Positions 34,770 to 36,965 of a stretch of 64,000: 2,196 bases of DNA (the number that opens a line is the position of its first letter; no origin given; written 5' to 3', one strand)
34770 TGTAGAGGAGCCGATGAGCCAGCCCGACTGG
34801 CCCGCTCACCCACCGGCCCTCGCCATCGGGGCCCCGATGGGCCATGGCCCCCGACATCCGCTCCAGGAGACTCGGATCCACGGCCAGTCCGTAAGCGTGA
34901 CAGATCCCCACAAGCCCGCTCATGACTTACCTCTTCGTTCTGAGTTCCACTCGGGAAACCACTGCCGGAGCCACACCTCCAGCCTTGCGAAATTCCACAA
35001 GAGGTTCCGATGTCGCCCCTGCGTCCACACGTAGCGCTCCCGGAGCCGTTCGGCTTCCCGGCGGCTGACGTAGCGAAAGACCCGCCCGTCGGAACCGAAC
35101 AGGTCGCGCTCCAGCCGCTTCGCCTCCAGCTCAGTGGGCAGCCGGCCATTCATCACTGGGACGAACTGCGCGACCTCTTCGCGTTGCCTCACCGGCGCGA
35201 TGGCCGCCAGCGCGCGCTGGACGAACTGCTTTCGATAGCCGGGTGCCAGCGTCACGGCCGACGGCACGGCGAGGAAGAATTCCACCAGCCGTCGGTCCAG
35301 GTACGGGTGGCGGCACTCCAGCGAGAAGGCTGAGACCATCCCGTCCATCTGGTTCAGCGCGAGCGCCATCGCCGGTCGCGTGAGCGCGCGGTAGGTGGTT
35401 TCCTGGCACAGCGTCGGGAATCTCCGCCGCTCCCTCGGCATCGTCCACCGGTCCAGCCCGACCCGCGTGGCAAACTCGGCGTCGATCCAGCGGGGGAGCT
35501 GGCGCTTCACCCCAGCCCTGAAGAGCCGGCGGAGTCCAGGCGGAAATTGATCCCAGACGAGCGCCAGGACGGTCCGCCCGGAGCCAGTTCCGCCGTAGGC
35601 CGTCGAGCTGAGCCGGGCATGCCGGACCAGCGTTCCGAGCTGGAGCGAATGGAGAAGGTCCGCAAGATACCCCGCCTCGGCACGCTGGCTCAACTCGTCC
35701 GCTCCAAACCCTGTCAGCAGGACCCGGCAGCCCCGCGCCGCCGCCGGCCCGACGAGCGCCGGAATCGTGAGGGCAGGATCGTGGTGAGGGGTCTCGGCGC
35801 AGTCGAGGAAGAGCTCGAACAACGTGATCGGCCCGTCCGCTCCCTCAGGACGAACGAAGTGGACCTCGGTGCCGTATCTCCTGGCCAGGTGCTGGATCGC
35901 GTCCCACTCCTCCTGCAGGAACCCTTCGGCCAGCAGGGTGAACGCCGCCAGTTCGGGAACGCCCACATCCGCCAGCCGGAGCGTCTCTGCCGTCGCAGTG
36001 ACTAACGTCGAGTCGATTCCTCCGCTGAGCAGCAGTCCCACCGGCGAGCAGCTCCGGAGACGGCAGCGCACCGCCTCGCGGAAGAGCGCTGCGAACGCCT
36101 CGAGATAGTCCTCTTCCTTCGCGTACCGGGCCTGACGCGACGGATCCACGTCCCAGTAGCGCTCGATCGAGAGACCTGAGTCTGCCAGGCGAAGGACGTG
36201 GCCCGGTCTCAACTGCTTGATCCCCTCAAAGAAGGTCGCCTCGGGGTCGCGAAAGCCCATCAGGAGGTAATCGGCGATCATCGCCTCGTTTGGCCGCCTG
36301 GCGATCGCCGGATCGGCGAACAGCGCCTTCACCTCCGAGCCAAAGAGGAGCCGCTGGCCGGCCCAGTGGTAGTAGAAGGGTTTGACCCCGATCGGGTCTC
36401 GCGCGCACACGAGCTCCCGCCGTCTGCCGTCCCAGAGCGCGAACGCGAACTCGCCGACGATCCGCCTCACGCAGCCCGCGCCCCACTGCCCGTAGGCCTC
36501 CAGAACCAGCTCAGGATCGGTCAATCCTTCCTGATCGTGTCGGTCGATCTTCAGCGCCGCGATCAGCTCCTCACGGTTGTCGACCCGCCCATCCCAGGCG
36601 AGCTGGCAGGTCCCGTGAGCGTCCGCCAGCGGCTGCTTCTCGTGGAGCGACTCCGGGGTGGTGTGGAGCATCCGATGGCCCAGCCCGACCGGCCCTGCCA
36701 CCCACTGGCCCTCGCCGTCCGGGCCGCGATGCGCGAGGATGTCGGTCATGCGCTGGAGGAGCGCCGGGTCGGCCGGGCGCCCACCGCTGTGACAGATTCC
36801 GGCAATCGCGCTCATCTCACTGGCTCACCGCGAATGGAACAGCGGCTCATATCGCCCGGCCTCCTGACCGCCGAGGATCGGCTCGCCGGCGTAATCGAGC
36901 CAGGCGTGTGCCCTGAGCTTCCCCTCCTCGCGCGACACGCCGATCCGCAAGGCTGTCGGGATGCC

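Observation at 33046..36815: Tandem duplicated lasso cyclases, both lacking the amidotransferase nucleophile Cys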

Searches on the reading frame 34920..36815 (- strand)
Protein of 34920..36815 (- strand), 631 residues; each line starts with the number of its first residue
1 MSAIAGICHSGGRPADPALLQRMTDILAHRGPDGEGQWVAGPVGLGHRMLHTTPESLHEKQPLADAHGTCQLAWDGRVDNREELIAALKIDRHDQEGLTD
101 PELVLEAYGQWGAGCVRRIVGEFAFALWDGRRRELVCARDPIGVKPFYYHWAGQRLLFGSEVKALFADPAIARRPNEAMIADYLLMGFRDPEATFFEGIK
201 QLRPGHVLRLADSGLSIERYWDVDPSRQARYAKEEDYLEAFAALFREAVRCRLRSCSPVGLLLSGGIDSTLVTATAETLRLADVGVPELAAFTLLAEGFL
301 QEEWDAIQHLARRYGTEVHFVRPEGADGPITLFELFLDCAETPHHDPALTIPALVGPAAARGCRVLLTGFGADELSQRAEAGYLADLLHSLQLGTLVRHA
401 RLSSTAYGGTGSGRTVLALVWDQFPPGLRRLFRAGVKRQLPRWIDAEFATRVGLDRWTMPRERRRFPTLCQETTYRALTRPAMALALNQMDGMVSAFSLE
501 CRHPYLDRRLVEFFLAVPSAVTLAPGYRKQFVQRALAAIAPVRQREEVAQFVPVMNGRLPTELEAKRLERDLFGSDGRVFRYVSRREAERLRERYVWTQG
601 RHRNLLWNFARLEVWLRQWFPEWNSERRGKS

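Call 8: search_protein_families(library=pfam, proteins=[window:34920-36815:-], max_evalue=0.01)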
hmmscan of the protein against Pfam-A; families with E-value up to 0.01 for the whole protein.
window:34920-36815:- (631 aa): 3 families
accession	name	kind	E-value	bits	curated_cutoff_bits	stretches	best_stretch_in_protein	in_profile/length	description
PF00733.27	Asn_synthase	-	3e-38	132.8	21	1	241-617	2-354/354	Asparagine synthase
PF13537.11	GATase_7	-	1e-30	106.7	25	1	54-166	7-122/123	Glutamine amidotransferase domain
PF13522.11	GATase_6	-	4.1e-26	92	27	1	32-161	1-130/130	Glutamine amidotransferase domain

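Call 9: search_protein_families(library=ncbifam, proteins=[window:34920-36815:-], max_evalue=0.01)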
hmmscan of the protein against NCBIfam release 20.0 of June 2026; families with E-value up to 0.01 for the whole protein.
window:34920-36815:- (631 aa): 8 families
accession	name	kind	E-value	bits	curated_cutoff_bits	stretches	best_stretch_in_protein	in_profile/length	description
NF033535.1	lass_lactam_cya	exception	4.6e-137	458.3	525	2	1-407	1-406/668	lasso peptide isopeptide bond-forming cyclase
TIGR01536.1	asn_synth_AEB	equivalog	1e-80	272.2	267.1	1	4-542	3-507/517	asparagine synthase (glutamine-hydrolyzing)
TIGR03108.1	eps_aminotran_1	hypoth_equivalog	1.7e-70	238.4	816.9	2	1-376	1-371/628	XrtA/PEP-CTERM system amidotransferase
TIGR03104.1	trio_amidotrans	equivalog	4.8e-63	213.3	570.1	2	1-375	1-376/589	N-acetylglutaminylglutamine amidotransferase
NF006949.0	PRK09431.1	equivalog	1.4e-41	142.7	499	2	1-167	1-167/554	asparagine synthase B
NF033561.1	macrolact_Ik_Al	subfamily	4.7e-16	58.5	300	2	131-294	89-246/561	albusnodin/ikarugamycin family macrolactam cyclase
TIGR01134.1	purF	equivalog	1.3e-05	24.7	350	1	39-179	62-215/432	amidophosphoribosyltransferase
TIGR00268.2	TIGR00268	equivalog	0.00091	18.6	150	1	249-322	6-75/259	ATP-dependent sacrificial sulfur transferase LarE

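Call 15: find_homologous_proteins(query=window:34920-36815:-, max_evalue=1e-20)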
Query window:34920-36815:- (631 aa): 2305 proteins with E <= 1e-20 among 8000 candidates; the best 120 are listed.
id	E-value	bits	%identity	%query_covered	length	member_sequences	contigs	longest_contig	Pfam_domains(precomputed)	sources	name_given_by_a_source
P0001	0.0e+0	1455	100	100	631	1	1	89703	PF00733.28,PF13522.12,PF13537.12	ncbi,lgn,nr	ncbi:MAG: asparagine synthase (glutamine-hydrolyzing) [Candidatus Rokubacteria bacterium]|nr:asparag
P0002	1.6e-286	970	68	99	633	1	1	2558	PF00733.28,PF13522.12,PF13537.12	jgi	-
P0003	1.4e-283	960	67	100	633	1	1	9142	PF00733.28,PF13522.12,PF13537.12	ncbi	-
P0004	9.3e-281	951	66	100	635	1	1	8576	PF00733.28,PF13522.12,PF13537.12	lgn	-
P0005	1.1e-280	951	67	100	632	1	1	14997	PF00733.28,PF13522.12,PF13537.12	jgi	-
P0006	1.2e-277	941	66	100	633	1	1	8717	PF00733.28,PF13522.12,PF13537.12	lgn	-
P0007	4.7e-244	830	61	99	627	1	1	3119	PF00733.28,PF13522.12,PF13537.12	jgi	jgi:asparagine synthase (glutamine-hydrolysing)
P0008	1.4e-243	828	61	99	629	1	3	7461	PF00733.28,PF13522.12,PF13537.12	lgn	-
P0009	7.4e-237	806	58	98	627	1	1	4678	PF00733.28,PF13522.12,PF13537.12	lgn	-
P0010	1.1e-233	796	58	98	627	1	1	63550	PF00733.28,PF13522.12,PF13537.12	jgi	jgi:asparagine synthase (glutamine-hydrolysing)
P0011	8.3e-230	783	58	98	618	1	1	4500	PF00733.28,PF13522.12,PF13537.12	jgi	jgi:asparagine synthase (glutamine-hydrolysing)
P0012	4.9e-224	764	56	99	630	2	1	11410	PF00733.28,PF13522.12,PF13537.12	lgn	-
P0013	7.9e-223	760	57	99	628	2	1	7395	PF00733.28,PF13522.12,PF13537.12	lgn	-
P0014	1.5e-220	752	56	100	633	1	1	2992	PF00733.28,PF13522.12,PF13537.12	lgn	-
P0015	4.1e-219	747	54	98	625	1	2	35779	PF00733.28,PF13522.12,PF13537.12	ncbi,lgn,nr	ncbi:MAG: asparagine synthase (glutamine-hydrolyzing) [Acidobacteria bacterium]|nr:asparagine syntha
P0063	2.9e-136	474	42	98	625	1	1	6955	PF00733.28,PF13522.12,PF13537.12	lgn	-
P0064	6.8e-135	469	42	98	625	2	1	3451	PF00733.28,PF13522.12,PF13537.12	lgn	-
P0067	4.6e-133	463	42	100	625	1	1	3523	PF00733.28,PF13522.12,PF13537.12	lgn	-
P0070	1.6e-129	452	41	98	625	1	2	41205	PF00733.28,PF13522.12,PF13537.12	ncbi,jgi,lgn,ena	-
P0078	9.2e-124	432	41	96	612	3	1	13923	PF00733.28,PF13522.12,PF13537.12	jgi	jgi:asparagine synthase (glutamine-hydrolysing)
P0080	2.6e-123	431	42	98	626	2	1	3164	PF00733.28,PF13522.12,PF13537.12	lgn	-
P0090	3.4e-120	421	40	98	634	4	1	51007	PF00733.28,PF13522.12,PF13537.12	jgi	jgi:asparagine synthase (glutamine-hydrolysing)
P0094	3.5e-119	417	43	98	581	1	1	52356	PF00733.28,PF13522.12,PF13537.12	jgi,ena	-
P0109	1.7e-115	405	42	87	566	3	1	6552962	PF00733.28,PF13522.12,PF13537.12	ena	-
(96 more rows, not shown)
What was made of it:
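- On Glutamine-dependent asparagine synthetase (AsnB, TIGR01536), which is the name these proteins carry in databases: That explains the public annotation seen in call 15.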

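Call 23: find_related_loci(query=A1, collection=genome_contigs, flank=10000)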
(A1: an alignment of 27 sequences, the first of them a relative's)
Query A1 (631 aa) in genome_contigs; peptide patterns used: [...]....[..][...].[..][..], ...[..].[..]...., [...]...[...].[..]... (x = any residue, [..] = any of these).
600 stretches matched a pattern (row limit reached: there are more); 411 encode a relative of the query (tblastn E <= 1e-3); the best 80 are kept; 80 distinct loci.
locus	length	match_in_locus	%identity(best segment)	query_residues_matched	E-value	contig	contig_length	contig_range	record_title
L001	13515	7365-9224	57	1-623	0e+0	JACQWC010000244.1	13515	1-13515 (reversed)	MAG: Candidatus Rokuibacteriota bacterium isolate NC_groundwater_1479_Ag_S-0.65um_71_44 S_p65_S5_coassembly_k141_5058128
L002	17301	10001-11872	54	1-620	0e+0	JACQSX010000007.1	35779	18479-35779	MAG: Acidobacteria bacterium isolate NC_groundwater_1396_Ag_S-0.65um_54_125 S_p65_S5_coassembly_k141_461655, whole genom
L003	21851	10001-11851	55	1-622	0e+0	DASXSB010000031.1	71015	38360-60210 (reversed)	MAG TPA_asm: Candidatus Methylomirabilota bacterium isolate SMAG_U4655 k141_3253654, whole genome shotgun sequence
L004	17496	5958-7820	49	1-619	0e+0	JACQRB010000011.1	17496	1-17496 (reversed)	MAG: Candidatus Omnitrophota bacterium isolate NC_groundwater_1348_Ag_S-0.2um_64_53 S_p2_S4_coassembly_k141_723392, whol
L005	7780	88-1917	49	1-619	9e-175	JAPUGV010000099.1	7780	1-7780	MAG: Chloroflexota bacterium isolate KW1-S05_108 KW1-S05_108_cg99, whole genome shotgun sequence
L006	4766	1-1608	50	78-619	1e-149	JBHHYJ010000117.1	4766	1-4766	MAG: Gemmatimonadota bacterium isolate Maj_2_bin.59 NODE_11045_length_4766_cov_13.684356, whole genome shotgun sequence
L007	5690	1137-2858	44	1-621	2e-135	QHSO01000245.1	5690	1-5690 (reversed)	MAG: Candidatus Rokuibacteriota bacterium isolate AR29 14_0919_02_20cm_scaffold_13769_curated, whole genome shotgun sequ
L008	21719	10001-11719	44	1-620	8e-130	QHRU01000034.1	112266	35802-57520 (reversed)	MAG: Candidatus Rokuibacteriota bacterium isolate AR7 14_0929_02_30cm_scaffold_30_curated, whole genome shotgun sequence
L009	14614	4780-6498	43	4-620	5e-129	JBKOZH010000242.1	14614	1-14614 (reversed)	MAG: Candidatus Methylomirabilota bacterium isolate GB_HAYS_MAG_00039 GB_HAYS_000001338183, whole genome shotgun sequenc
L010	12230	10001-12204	45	1-620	4e-103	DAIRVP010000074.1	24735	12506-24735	MAG TPA_asm: Candidatus Rokuibacteriota bacterium isolate CTOTU27893 NODE_230_length_24735_cov_6.726175, whole genome sh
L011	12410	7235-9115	38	1-620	3e-101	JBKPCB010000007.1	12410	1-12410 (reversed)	MAG: Candidatus Methylomirabilota bacterium isolate GB_EKS_MAG_00063 GB_EKS_000000496966, whole genome shotgun sequence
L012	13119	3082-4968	37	1-618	2e-101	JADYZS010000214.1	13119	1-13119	MAG: Anaerolineae bacterium isolate SJ583 c_000000873923, whole genome shotgun sequence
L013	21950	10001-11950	34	1-618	4e-99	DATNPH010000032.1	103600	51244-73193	MAG TPA_asm: Coleofasciculaceae cyanobacterium isolate SMAG_U16476 k141_512205, whole genome shotgun sequence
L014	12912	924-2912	35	1-617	4e-99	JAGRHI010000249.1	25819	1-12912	MAG: Candidatus Competibacteraceae bacterium isolate HKST-UBA195 2015-01-06_1_(paired)_contig_133045, whole genome shotg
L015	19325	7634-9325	39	1-561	2e-98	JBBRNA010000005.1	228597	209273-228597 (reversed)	MAG: Terriglobales bacterium isolate La1_metabat2.107 LA1C_B2.107_k141_2389284L_228597_cov_57.1518, whole genome shotgun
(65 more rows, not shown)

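Call 35: find_related_loci(query=A1, collection=metagenome_contigs, flank=7000)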
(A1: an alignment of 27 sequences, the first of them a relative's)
Query A1 (631 aa) in metagenome_contigs; peptide patterns used: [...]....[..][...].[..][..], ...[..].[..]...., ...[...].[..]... (x = any residue, [..] = any of these).
600 stretches matched a pattern (row limit reached: there are more); 406 encode a relative of the query (tblastn E <= 1e-3); the best 80 are kept; 80 distinct loci.
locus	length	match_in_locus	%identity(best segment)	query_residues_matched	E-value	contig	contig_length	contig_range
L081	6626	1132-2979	49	1-617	0e+0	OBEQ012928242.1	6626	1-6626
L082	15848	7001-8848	50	1-620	8e-175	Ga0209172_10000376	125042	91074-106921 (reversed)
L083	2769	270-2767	43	1-620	3e-145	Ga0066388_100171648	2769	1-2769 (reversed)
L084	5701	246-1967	44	1-621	5e-136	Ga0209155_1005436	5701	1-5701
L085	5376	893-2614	44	1-621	1e-134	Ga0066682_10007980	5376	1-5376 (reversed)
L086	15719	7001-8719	43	4-620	1e-131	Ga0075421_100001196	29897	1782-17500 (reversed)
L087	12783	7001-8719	43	4-620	2e-131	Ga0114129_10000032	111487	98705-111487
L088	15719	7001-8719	44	1-620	5e-130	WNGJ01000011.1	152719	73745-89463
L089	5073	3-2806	44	1-620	3e-130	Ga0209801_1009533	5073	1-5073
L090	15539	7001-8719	44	1-620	8e-129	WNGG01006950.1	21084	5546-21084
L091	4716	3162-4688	44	1-556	3e-119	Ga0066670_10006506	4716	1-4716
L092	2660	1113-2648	44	1-553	2e-123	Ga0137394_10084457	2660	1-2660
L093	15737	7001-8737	43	1-620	1e-125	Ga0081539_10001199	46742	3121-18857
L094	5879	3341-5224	37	1-617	7e-110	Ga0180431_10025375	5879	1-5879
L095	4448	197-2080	37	1-617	1e-110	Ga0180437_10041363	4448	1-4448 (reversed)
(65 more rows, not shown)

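Call 52: find_encoding_contigs(protein=P0070, flank=7000, max_places=1)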
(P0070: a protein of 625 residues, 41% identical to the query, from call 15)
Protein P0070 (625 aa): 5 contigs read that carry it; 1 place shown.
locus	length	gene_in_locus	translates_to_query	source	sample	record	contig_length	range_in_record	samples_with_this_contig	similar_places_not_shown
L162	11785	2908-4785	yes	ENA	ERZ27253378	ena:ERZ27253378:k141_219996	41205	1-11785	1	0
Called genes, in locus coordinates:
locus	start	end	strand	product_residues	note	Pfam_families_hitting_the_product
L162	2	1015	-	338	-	?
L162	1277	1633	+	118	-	PF19190:BACON_2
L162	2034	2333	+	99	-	PF05402:PqqD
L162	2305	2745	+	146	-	PF13471:Transglut_core3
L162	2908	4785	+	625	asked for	PF13522:GATase_6, PF13537:GATase_7, PF00733:Asn_synthase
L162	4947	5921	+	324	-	-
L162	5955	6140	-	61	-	-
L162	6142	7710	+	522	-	PF14907:NTP_transf_5, PF02475:TRM5-TYW2_MTfase (faint), PF02353:CMAS (weak), PF05175:MTS (weak), PF06325:PrmA (weak), PF08241:Methyltransf_11, PF13649:Methyltransf_25, PF13847:Methyltransf_31, +1 more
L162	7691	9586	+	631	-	PF00664:ABC_membrane, PF00005:ABC_tran, PF13555:AAA_29 (weak), PF02463:SMC_N (weak)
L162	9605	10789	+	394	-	PF14907:NTP_transf_5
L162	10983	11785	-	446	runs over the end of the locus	PF13487:HD_5, PF01966:HD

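Call 56: find_encoding_contigs(protein=P0063, flank=7000, max_places=1)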
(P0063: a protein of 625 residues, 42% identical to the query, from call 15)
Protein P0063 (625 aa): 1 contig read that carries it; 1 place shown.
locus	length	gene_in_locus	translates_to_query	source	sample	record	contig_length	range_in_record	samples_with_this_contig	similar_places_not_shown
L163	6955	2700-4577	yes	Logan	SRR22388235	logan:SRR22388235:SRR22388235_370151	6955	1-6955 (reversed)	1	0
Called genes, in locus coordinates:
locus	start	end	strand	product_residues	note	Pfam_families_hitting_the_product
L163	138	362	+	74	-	PF05402:PqqD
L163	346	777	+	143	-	PF13471:Transglut_core3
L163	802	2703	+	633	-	PF13522:GATase_6, PF13537:GATase_7, PF00733:Asn_synthase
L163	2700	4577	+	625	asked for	PF13522:GATase_6, PF13537:GATase_7, PF00733:Asn_synthase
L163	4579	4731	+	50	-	-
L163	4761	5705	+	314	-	-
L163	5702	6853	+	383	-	PF14907:NTP_transf_5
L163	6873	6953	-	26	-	?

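Call 57: find_encoding_contigs(protein=P0078, flank=7000, max_places=1)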
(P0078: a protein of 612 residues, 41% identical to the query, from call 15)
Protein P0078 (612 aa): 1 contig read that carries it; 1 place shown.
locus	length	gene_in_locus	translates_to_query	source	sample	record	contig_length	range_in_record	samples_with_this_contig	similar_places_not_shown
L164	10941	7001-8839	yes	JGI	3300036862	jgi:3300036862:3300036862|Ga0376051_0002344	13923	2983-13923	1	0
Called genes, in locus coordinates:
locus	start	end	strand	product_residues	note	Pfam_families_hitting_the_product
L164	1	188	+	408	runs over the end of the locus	PF22113:Mtrc-MtrF_II-IV_dom (faint), PF14522:Cytochrome_C7 (faint), PF13435:Cytochrome_C554 (faint)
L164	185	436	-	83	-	-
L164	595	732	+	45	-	-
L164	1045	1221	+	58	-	-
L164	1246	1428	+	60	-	-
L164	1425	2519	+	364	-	-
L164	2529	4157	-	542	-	PF01019:G_glu_transpept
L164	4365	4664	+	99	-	PF05402:PqqD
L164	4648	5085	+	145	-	PF13471:Transglut_core3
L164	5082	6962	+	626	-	PF13522:GATase_6, PF13537:GATase_7, PF00733:Asn_synthase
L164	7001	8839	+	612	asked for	PF13522:GATase_6, PF13537:GATase_7, PF00733:Asn_synthase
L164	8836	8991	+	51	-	-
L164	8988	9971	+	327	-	-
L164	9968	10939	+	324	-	?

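Call 89: predict_structure(alignment_id=A3)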
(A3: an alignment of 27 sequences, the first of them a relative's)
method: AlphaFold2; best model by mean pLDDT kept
length: 625 residues; sequences in the alignment: 27
mean_pLDDT: 92.4   pTM: 0.93
mean pLDDT of the five models: 92.4, 92.2, 91.5, 91.1, 89.4
residues with pLDDT >= 90: 504; 70-90: 107; 50-70: 13; < 50: 1
segments of 3 or more residues with pLDDT < 50: none
pLDDT, mean of each block of 10 residues (from residue 1): 92 95 96 95 97 90 93 96 92 75 94 95 97 96 97 97 96 96 93 96 98 97 96 96 98 94 93 96 73 90 85 95 83 92 91 85 94 93 93 95 92 92 82 77 93 89 88 94 95 93 96 97 92 96 93 83 94 95 95 96 94 96 75
secondary structure, 60 per line:
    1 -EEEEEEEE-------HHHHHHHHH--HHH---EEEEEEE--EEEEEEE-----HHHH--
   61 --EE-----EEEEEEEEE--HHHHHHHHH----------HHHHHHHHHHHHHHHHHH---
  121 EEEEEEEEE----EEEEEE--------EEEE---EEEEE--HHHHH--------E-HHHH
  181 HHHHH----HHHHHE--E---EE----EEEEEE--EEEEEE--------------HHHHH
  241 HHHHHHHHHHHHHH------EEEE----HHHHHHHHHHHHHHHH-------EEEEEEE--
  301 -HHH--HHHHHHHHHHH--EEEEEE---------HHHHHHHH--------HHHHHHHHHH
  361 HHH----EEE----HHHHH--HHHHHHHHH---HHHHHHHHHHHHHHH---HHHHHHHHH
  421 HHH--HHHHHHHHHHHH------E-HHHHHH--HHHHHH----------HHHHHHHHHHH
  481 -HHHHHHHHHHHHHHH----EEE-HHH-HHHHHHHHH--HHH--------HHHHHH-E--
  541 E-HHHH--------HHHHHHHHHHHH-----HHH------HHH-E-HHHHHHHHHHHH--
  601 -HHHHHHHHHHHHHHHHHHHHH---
elements in order: E2-9 H17-25 E34-40 E43-49 H55-58 E70-78 H81-89 H100-117 E121-129 E134-139 E148-151 E155-159 H162-166 H177-185 H190-194 E208-213 E216-221 H236-254 E261-264 H269-284 E292-298 H307-317 E320-325 H335-342 H351-363 E368-370 H375-379 H382-390 H394-408 H412-423 H426-437 H446-451 H454-459 H470-480 H482-496 E501-503 H509-517 H531-536 H543-546 H555-566 H587-598 H602-622
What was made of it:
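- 33046..34923 (-): C2: the ancestral-type lasso cyclase, 625 aa.
- PP-loop SGGLDS (34111-34128).
- SGDGGDQ (33793-33813).
- VDER (33442-33456).
- Loop Lys in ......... (33262-33288).
- Its start overlaps the C1 stop by ATGA. AlphaFold model pLDDT 92 (call 89).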
